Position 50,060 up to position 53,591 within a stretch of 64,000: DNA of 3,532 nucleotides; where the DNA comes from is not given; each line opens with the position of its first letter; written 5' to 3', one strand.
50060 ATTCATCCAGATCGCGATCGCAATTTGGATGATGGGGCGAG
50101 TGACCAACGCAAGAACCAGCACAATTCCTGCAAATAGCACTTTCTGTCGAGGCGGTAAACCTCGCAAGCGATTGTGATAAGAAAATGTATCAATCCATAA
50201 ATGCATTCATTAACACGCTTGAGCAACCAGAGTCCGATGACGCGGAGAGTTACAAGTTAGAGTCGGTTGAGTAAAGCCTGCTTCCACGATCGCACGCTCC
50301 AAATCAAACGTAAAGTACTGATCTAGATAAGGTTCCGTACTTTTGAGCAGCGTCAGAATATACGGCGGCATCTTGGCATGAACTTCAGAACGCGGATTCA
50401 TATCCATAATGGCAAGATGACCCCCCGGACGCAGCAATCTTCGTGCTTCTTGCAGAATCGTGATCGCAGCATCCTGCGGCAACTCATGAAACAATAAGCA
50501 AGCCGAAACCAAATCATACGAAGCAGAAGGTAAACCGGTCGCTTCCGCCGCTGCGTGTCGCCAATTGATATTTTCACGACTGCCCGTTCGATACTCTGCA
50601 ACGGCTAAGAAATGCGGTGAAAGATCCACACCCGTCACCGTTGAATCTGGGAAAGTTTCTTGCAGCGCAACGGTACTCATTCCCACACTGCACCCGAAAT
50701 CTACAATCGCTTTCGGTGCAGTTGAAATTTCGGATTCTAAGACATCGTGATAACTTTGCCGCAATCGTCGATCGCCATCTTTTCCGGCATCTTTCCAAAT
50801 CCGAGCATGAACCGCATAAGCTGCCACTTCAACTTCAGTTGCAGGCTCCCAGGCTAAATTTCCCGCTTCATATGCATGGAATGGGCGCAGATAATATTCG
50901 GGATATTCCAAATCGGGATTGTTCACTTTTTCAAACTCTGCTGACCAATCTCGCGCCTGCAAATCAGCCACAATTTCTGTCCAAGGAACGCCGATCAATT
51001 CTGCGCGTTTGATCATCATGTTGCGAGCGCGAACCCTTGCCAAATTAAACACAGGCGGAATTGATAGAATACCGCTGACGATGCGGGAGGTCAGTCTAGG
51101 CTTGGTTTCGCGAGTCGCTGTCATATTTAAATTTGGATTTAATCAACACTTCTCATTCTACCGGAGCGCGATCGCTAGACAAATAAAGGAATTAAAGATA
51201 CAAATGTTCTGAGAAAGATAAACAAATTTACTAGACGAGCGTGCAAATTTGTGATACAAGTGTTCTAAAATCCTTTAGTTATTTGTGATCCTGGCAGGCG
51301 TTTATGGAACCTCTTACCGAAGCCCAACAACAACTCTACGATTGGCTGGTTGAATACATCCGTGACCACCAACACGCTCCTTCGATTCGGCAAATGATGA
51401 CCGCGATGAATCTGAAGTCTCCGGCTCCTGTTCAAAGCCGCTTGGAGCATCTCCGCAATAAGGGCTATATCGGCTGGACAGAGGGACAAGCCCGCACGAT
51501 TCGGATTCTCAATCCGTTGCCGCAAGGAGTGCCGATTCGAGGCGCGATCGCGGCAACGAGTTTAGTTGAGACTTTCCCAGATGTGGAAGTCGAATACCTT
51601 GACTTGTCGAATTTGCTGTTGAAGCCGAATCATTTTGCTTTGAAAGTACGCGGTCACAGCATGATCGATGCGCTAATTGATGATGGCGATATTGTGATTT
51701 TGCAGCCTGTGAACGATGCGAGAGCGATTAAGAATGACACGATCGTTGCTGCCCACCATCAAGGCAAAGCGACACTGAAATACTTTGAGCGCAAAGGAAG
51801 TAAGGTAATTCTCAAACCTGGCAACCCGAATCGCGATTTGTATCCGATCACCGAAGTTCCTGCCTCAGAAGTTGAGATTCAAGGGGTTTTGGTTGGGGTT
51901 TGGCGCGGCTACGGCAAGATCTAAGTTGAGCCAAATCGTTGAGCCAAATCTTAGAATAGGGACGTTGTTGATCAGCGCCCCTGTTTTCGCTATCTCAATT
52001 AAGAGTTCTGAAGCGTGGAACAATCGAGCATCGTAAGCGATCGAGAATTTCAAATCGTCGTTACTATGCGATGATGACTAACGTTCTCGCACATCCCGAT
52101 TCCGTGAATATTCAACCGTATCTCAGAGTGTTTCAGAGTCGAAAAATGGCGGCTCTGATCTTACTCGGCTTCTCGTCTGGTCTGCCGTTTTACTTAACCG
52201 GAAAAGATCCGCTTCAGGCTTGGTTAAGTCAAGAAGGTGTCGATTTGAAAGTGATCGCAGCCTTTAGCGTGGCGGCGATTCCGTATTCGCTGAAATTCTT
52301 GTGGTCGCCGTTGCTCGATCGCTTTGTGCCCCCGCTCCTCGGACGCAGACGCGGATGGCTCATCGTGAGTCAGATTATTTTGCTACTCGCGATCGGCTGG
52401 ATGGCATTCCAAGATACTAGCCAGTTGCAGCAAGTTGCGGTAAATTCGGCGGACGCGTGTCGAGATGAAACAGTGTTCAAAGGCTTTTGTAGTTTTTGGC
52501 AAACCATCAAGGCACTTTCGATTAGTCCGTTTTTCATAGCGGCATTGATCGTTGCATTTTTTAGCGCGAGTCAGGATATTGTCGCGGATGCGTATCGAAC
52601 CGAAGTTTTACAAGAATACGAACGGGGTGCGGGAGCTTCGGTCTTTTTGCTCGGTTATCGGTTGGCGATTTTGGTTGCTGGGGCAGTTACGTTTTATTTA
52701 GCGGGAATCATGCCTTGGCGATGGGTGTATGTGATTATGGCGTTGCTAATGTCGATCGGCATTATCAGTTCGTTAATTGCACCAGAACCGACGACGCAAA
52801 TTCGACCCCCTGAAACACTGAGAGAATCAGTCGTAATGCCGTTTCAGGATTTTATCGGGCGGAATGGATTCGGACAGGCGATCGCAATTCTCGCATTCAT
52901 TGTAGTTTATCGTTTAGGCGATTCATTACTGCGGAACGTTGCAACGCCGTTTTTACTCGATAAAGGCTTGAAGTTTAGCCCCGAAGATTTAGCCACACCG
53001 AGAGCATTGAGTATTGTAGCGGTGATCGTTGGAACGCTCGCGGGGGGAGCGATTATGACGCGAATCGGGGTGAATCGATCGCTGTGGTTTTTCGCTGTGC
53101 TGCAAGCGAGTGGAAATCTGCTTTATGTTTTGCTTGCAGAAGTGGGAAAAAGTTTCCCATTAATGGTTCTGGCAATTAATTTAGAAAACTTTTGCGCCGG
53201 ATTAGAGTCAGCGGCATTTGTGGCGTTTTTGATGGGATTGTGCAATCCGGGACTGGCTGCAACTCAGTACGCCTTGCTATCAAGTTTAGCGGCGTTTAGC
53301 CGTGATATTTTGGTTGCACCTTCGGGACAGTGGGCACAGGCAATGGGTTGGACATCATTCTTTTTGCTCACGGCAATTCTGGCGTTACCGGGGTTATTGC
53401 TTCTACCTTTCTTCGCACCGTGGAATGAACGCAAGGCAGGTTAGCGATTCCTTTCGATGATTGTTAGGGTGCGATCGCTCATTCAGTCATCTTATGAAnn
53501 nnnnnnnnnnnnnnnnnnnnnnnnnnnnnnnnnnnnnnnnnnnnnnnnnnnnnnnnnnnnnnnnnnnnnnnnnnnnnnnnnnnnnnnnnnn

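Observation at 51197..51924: Canonical-type LexA has Ala-Thr instead of the Ala-Gly scissile bond, with twin variant operators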

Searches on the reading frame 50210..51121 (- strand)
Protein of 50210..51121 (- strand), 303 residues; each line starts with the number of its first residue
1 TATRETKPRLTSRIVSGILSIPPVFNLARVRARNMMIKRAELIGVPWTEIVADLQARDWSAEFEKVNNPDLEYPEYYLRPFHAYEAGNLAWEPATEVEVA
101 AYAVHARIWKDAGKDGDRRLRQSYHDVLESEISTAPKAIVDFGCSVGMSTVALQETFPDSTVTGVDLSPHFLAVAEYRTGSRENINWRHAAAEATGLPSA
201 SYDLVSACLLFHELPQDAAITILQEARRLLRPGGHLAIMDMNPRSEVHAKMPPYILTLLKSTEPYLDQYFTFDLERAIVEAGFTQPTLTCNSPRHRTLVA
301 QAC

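Call 51: search_protein_families(library=pfam, proteins=[window:50210-51121:-])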
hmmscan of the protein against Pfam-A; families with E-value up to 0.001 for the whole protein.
window:50210-51121:- (303 aa): 8 families
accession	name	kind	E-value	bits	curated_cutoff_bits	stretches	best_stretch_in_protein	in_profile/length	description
PF13649.12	Methyltransf_25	-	1.5e-18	67.7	27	1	139-234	1-97/97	Methyltransferase domain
PF08241.18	Methyltransf_11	-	2.7e-18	66.8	21.2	1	140-238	1-95/95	Methyltransferase domain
PF08242.18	Methyltransf_12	-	2.5e-16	60.6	30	1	140-236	1-98/98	Methyltransferase domain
PF13847.12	Methyltransf_31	-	3.6e-11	43.4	27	1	137-249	5-120/145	Methyltransferase domain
PF13489.12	Methyltransf_23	-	8.5e-11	42.3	27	1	119-283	8-159/164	Methyltransferase domain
PF01209.24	Ubie_methyltran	-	1.6e-07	31.4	20.1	1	132-242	44-155/233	ubiE/COQ5 methyltransferase family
PF05175.20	MTS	-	9.1e-07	29.1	23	1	132-239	27-139/170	Methyltransferase small domain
PF00891.24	Methyltransf_2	-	1.3e-05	25.1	22.3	1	137-251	64-181/210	O-methyltransferase domain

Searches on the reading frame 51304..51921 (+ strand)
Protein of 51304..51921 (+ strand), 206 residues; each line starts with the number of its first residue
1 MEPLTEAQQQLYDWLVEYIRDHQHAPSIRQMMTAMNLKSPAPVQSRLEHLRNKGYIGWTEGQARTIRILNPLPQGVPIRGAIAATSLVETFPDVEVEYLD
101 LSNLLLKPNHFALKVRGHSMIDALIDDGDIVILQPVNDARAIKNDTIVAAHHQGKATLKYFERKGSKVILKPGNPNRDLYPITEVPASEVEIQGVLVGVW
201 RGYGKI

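Call 4: search_protein_families(library=pfam, proteins=[window:51304-51921:+])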
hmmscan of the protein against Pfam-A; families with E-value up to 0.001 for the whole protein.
window:51304-51921:+ (206 aa): 2 families
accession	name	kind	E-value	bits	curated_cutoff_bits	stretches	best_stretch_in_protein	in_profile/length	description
PF01726.22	LexA_DNA_bind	-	5.1e-25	87.5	23.7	1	1-65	1-65/65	LexA DNA binding domain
PF00717.28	Peptidase_S24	-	8e-20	71.1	23.3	1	80-197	4-116/116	Peptidase S24-like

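Call 5: search_protein_families(library=ncbifam, proteins=[window:51304-51921:+])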
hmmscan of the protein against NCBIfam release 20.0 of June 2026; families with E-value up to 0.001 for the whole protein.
window:51304-51921:+ (206 aa): 2 families
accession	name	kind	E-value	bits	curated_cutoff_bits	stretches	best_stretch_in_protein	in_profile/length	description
TIGR00498.1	lexA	equivalog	1.6e-54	184.6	110.95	1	1-201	1-200/203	transcriptional repressor LexA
NF007621.2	PRK10276.1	subfamily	2.4e-12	46.9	110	1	97-198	14-112/115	translesion error-prone DNA polymerase V autoproteolytic subunit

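Call 6: search_solved_structures(query=window:51304-51921:+, show_alignments=2)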
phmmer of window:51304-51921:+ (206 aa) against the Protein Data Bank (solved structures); distinct sequences matched with E-value up to 0.001: 20.
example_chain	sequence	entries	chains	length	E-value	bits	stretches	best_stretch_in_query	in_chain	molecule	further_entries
3k2z_A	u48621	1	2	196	2.6e-20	76.3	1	4-201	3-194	LexA repressor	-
1jhf_A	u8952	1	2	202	7.5e-20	74.8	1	1-201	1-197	LEXA REPRESSOR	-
7b5g_A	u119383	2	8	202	1e-19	74.3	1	1-201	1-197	LexA repressor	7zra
7ocj_A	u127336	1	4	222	1.4e-19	73.9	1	1-201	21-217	LexA repressor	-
1jhh_A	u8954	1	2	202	2.7e-19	73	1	1-201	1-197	LEXA REPRESSOR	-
3jso_A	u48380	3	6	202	7e-19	71.6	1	1-201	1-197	LexA repressor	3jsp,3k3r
8trg_I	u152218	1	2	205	7.4e-19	71.5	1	1-201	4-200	LexA repressor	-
8s7g_A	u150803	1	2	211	1.5e-16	63.9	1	3-201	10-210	LexA repressor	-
6a2r_A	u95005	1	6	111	7.2e-10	42.2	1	108-189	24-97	LexA repressor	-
6a2q_A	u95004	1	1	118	8.2e-10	42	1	107-189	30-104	LexA repressor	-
6a2s_A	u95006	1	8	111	1.9e-09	40.8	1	108-189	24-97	LexA repressor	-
1jhc_A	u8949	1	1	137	2.1e-09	40.6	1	72-201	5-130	LEXA REPRESSOR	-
8b0v_A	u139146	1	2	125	3.1e-09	40.1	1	75-201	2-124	LexA repressor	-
6a2t_A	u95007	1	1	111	5e-09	39.4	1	108-189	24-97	LexA repressor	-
1jhe_A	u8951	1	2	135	1.4e-08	37.9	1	72-201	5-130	LEXA REPRESSOR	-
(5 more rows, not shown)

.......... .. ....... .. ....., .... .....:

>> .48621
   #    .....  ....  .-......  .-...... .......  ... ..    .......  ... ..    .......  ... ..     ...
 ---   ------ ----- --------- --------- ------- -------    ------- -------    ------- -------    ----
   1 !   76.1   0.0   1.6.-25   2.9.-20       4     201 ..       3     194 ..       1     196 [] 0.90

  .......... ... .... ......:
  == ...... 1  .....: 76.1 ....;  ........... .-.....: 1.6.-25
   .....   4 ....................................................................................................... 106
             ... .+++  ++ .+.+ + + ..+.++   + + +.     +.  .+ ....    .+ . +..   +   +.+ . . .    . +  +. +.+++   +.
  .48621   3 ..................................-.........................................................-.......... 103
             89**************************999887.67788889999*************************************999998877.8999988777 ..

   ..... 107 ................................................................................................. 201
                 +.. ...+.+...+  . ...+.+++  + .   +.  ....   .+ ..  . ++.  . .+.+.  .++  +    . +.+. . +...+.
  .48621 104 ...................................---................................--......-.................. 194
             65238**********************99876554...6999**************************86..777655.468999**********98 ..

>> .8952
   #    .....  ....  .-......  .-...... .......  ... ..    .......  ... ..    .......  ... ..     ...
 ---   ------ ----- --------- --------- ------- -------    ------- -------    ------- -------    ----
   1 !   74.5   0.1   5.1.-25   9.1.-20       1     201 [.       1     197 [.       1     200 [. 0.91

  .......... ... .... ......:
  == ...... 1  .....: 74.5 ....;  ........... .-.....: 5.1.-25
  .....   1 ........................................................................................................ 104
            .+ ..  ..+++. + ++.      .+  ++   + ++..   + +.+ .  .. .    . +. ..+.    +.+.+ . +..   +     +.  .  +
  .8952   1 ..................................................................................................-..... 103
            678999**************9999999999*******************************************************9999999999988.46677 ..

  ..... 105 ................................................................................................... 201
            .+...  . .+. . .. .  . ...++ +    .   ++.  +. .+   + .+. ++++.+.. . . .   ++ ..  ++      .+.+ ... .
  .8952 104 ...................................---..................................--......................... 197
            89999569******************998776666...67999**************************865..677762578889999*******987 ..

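Call 8: find_homologous_proteins(query=window:51304-51921:+, max_evalue=1e-10)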
Query window:51304-51921:+ (206 aa): 4263 proteins with E <= 1e-10 among 4393 candidates; the best 120 are listed.
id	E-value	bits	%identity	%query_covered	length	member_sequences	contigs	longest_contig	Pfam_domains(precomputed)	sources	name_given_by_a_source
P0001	1.0e-130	452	98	100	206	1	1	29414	PF00717.29,PF01726.23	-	-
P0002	3.9e-129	446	96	100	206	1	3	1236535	PF00717.29,PF01726.23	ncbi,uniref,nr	ncbi:repressor LexA [Cyanobacteria bacterium FACHB-DQ100]|uniref:transcriptional repressor LexA n=1 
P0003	4.0e-129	446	96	100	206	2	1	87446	PF00717.29,PF01726.23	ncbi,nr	ncbi:repressor LexA [Cyanobacteria bacterium FACHB-63]|nr:repressor LexA [Cyanobacteria bacterium FA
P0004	1.1e-128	445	96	100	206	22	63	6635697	PF00717.29,PF01726.23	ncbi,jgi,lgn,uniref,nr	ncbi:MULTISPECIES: transcriptional repressor LexA [Leptolyngbya]|jgi:repressor LexA|uniref:LexA repr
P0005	2.1e-124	431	93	100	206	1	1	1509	PF00717.29,PF01726.23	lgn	-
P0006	7.7e-124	429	93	100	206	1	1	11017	PF00717.29,PF01726.23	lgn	-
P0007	1.3e-122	425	90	100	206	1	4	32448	PF00717.29,PF01726.23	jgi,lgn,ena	jgi:repressor LexA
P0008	3.1e-122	424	91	100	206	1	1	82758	PF00717.29,PF01726.23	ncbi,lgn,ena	-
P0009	5.9e-120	416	89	100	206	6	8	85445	PF00717.29,PF01726.23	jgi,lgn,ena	jgi:repressor LexA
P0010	1.9e-117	408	87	100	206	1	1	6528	PF00717.29,PF01726.23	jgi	jgi:repressor LexA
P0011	4.2e-117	407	87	100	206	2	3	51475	PF00717.29,PF01726.23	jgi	jgi:repressor LexA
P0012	1.1e-115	402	87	100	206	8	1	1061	PF00717.29,PF01726.23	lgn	-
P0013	3.3e-114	398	89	98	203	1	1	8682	PF00717.29,PF01726.23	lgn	-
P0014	1.4e-112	392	84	100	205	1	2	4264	PF00717.29,PF01726.23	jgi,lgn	jgi:repressor LexA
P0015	4.7e-109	381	81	100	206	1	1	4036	PF00717.29,PF01726.23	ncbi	-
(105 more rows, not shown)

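Call 45: find_related_loci(query=window:51304-51921:+, collection=genome_contigs, flank=600)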
Query window:51304-51921:+ (206 aa) in genome_contigs; peptide patterns used: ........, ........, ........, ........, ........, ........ (x = any residue, [..] = any of these).
599 stretches matched a pattern (row limit reached: there are more); 535 encode a relative of the query (tblastn E <= 1e-3); the best 80 are kept; 80 distinct loci.
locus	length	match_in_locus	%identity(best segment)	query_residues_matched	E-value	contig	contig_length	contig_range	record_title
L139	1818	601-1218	97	1-206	3e-141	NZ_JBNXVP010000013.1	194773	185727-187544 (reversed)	Leptolyngbya sp. AN10 NODE_13_length_194773_cov_22.933674, whole genome shotgun sequence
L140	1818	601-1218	97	1-206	7e-141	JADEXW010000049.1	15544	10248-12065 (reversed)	Pseudanabaenaceae cyanobacterium LEGE 13415 NODE_93_length_15544_cov_2.76078, whole genome shotgun sequence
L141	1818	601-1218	98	1-206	8e-142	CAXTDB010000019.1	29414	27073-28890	MAG TPA_asm: uncultured Leptolyngbya sp. isolate public_SRR1531569_metawrap_bin.7 genome assembly, contig: public_SRR153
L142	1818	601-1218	98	1-206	7e-140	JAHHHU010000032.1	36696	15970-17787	MAG: Phormidium tanganyikae FI6-MK23 scaffold_299_c1, whole genome shotgun sequence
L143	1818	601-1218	96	1-206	2e-138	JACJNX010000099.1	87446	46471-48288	Cyanobacteria bacterium FACHB-63 contig99, whole genome shotgun sequence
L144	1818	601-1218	95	1-206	1e-137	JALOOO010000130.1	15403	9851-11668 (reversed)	MAG: Leptolyngbya sp. Prado105 scaffold_6207, whole genome shotgun sequence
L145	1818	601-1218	93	1-206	3e-135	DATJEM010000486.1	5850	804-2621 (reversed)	MAG TPA_asm: Leptolyngbya sp. isolate SMAG_U15433 k141_4583908, whole genome shotgun sequence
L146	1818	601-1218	91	1-206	2e-131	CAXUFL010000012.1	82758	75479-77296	MAG TPA_asm: uncultured bacterium isolate public_SRR1531569_metawrap_bin.1 genome assembly, contig: public_SRR1531569_me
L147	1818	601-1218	87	1-206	4e-128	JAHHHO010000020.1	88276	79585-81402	MAG: Myxacorys californica WJT36-NPBG1 scaffold_91_c1, whole genome shotgun sequence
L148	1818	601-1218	85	1-206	2e-124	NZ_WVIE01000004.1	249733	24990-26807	Myxacorys almedinensis A NODE_4_length_249733_cov_13.153832, whole genome shotgun sequence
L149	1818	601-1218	81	1-206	4e-117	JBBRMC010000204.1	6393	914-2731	MAG: Leptolyngbyales cyanobacterium isolate La1_maxbin2.496 LA1C_X2.496_k141_735337L_6393_cov_34.7871, whole genome shot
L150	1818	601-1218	80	1-206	6e-116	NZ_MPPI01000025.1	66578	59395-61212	Phormidesmis priestleyi ULC007 A3_23_len_66578, whole genome shotgun sequence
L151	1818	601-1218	78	1-206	7e-115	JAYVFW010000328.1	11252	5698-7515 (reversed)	MAG: Phormidesmis sp. isolate GL44_UP_metabinner_2 GL44_UP_metabinner_2_327, whole genome shotgun sequence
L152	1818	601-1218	79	1-206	2e-114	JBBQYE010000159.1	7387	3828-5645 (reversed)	MAG: Leptolyngbyales cyanobacterium isolate Co_metawrap_2148 Cmw_2148_k141_14724491_length_7387_cov_7.3218, whole genome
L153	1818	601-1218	77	1-206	1e-110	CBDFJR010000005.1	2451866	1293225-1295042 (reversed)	MAG: Phormidesmis sp. isolate 71a0ad96-d03d-4376-990b-0bb65fad1194 genome assembly, contig: contig_5, whole genome shotg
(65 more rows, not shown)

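Call 67: search_protein_representatives(protein=window:51304-51921:+)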
Query: 206 residues. Proteins with E-value up to 0.001 (for the whole library): 7287; up to 1e-10: 1738; up to 1e-30: 47. The best 150 are listed.
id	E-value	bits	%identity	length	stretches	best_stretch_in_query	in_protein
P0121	5.7e-76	271.1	66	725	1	3-205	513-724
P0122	1.8e-70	253.1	58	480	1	1-203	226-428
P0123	6.9e-63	228.4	60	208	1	1-203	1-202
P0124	1.8e-58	214.0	58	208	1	1-203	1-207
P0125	4.8e-56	206.1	54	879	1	1-205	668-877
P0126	9.4e-56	205.1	75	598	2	2-70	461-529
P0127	1.4e-55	204.5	52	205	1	2-201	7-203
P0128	1.7e-55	204.3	55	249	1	2-201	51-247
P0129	1.8e-49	184.6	67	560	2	4-70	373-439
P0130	5.6e-48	179.7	52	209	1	1-202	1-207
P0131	2.6e-46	174.3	53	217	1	1-202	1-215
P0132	1.5e-45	171.8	54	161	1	4-155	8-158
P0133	1.6e-45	171.6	50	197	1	1-202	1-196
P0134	2.5e-45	171.1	49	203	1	1-203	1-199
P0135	3.6e-45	170.6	50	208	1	2-201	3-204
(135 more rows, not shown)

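Call 72: search_protein_families(library=pfam, proteins=[P0121, P0122, P0125, P0126, P0129], max_evalue=0.01)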
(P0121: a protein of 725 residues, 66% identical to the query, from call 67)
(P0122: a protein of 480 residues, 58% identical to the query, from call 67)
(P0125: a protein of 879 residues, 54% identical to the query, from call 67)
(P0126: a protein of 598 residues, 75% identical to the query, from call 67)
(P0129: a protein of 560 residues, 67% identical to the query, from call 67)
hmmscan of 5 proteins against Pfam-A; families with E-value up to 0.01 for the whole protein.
P0121 (725 aa): 3 families
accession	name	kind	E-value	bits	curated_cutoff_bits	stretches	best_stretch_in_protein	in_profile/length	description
PF01726.22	LexA_DNA_bind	-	2e-21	76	23.7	1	513-575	3-65/65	LexA DNA binding domain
PF00571.33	CBS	-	2.1e-19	70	24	2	257-313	1-48/57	CBS domain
PF00717.28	Peptidase_S24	-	1.6e-16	60.5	23.3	1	598-716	2-116/116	Peptidase S24-like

P0122 (480 aa): 4 families
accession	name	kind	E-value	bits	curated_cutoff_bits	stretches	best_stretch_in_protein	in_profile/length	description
PF01726.22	LexA_DNA_bind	-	1.8e-16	60.1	23.7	1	227-290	2-65/65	LexA DNA binding domain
PF00717.28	Peptidase_S24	-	2e-13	50.5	23.3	1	302-422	1-116/116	Peptidase S24-like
PF13730.12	HTH_36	-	0.0058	16.8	25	0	229-281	3-55/55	Helix-turn-helix domain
PF11277.13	Med24_N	-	0.009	14.6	25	0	140-259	836-938/998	Mediator complex subunit 24 N-terminal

P0125 (879 aa): 7 families
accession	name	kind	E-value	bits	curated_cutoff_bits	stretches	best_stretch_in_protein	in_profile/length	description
PF20703.3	nSTAND1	-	1e-100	338.5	27.1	1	255-656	1-368/379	Novel STAND NTPase 1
PF01726.22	LexA_DNA_bind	-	9.8e-21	73.8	23.7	1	669-732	2-65/65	LexA DNA binding domain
PF00717.28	Peptidase_S24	-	5e-14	52.4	23.3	1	768-866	19-113/116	Peptidase S24-like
PF00656.27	Peptidase_C14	-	1.6e-13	51.4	21.4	1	2-219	1-212/233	Caspase domain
PF13191.12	AAA_16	-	4.9e-05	24.3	32.6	1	270-313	2-50/167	AAA ATPase domain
PF20720.3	nSTAND3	-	0.0002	21.6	27.2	0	275-319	5-48/155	Novel STAND NTPase 3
PF00005.33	ABC_tran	-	0.0021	19.1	25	1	278-306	2-30/137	ABC transporter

P0126 (598 aa): 23 families
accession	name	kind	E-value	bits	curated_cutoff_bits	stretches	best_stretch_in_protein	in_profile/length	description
PF01726.22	LexA_DNA_bind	-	7.2e-50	167.1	23.7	2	347-410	2-65/65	LexA DNA binding domain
PF13424.12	TPR_12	-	1.9e-28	98.9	30.1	3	538-591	1-54/77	Tetratricopeptide repeat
PF13374.12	TPR_10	-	4.2e-26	90.6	27.5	3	539-580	1-42/42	Tetratricopeptide repeat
PF24885.1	TPR_NPHP3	-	5.5e-24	85.3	100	2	208-354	92-232/239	Nephrocystin-3 TPR domain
PF00515.34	TPR_1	-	1.2e-11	44.4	27.8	1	541-571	2-32/34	Tetratricopeptide repeat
PF07719.23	TPR_2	-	3.1e-08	33.6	27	1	541-571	2-32/34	Tetratricopeptide repeat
PF13176.12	TPR_7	-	7.9e-08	32.3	27.9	1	542-569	1-28/36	Tetratricopeptide repeat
PF13412.12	HTH_24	-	1e-05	25.4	21.9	0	384-401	30-47/48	Winged helix-turn-helix DNA-binding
PF13428.12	TPR_14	-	2.2e-05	25.1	23.5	0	546-570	7-31/44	Tetratricopeptide repeat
PF13414.12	TPR_11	-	3.2e-05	24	26.8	1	548-569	2-23/42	TPR repeat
PF04212.24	MIT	-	3.8e-05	24.1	30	0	540-572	4-36/66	MIT (microtubule interacting and transport) domain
PF14559.12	TPR_19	-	8.6e-05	23.2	25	0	275-335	3-55/68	Tetratricopeptide repeat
PF13432.12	TPR_16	-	0.00015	22.6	32.7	0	535-567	26-58/65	Tetratricopeptide repeat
PF13431.12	TPR_17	-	0.00063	20.3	24.4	0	535-560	8-33/34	Tetratricopeptide repeat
PF13181.12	TPR_8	-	0.00096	19.6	25.7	1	540-571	1-32/34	Tetratricopeptide repeat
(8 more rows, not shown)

P0129 (560 aa): 7 families
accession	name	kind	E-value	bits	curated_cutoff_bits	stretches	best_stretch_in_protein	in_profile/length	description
PF01726.22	LexA_DNA_bind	-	2.7e-45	152.4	23.7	2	373-434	4-65/65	LexA DNA binding domain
PF13730.12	HTH_36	-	3.8e-10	39.9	25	1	461-513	3-55/55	Helix-turn-helix domain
PF04358.19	DsrC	-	5.1e-06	27.3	24.9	0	367-409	30-73/107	DsrC like protein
PF15977.11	HTH_46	-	7.8e-05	23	29.3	0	495-524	35-64/68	Winged helix-turn-helix DNA binding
PF01418.23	HTH_6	-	0.00035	21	28.3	1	457-514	10-65/77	Helix-turn-helix domain, rpiR family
PF10137.14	CAP12-PCTIR_TIR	-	0.0016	18.9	24.7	1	19-134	2-117/119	CAP12/Pycsar effector protein, TIR domain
PF18945.5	VipB_2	-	0.009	16.7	27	0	459-483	37-61/112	EvpB/VC_A0108, tail sheath gpW/gp25-like domain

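Call 73: list_cluster_members(proteins=[P0121, P0122, P0125])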
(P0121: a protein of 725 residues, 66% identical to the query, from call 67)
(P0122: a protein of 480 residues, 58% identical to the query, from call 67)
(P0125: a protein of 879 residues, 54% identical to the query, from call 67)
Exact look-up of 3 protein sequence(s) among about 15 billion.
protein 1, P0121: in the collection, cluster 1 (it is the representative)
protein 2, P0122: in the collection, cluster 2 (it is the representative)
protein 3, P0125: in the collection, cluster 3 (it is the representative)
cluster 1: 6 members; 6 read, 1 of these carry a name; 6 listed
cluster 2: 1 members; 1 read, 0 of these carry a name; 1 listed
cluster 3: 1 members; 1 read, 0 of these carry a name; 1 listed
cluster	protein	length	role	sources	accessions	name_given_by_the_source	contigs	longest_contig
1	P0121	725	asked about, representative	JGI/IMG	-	-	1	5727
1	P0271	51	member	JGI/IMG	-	hypothetical protein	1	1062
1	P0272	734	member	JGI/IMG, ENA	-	-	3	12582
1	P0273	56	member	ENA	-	-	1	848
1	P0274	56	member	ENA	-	-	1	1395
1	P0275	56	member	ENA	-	-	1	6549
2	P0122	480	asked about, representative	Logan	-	-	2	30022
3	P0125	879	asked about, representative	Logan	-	-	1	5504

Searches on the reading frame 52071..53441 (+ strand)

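Call 51: search_protein_families(library=pfam, proteins=[window:52071-53441:+])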
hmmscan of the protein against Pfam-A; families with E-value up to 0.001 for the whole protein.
window:52071-53441:+ (457 aa): 2 families
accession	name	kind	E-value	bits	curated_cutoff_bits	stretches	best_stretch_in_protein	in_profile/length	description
PF07690.21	MFS_1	-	7e-19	68.4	33.4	2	61-409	37-341/347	Major Facilitator Superfamily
PF13000.13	Acatn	-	1.6e-14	53.8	23.7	1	28-189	4-156/546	Acetyl-coenzyme A transporter 1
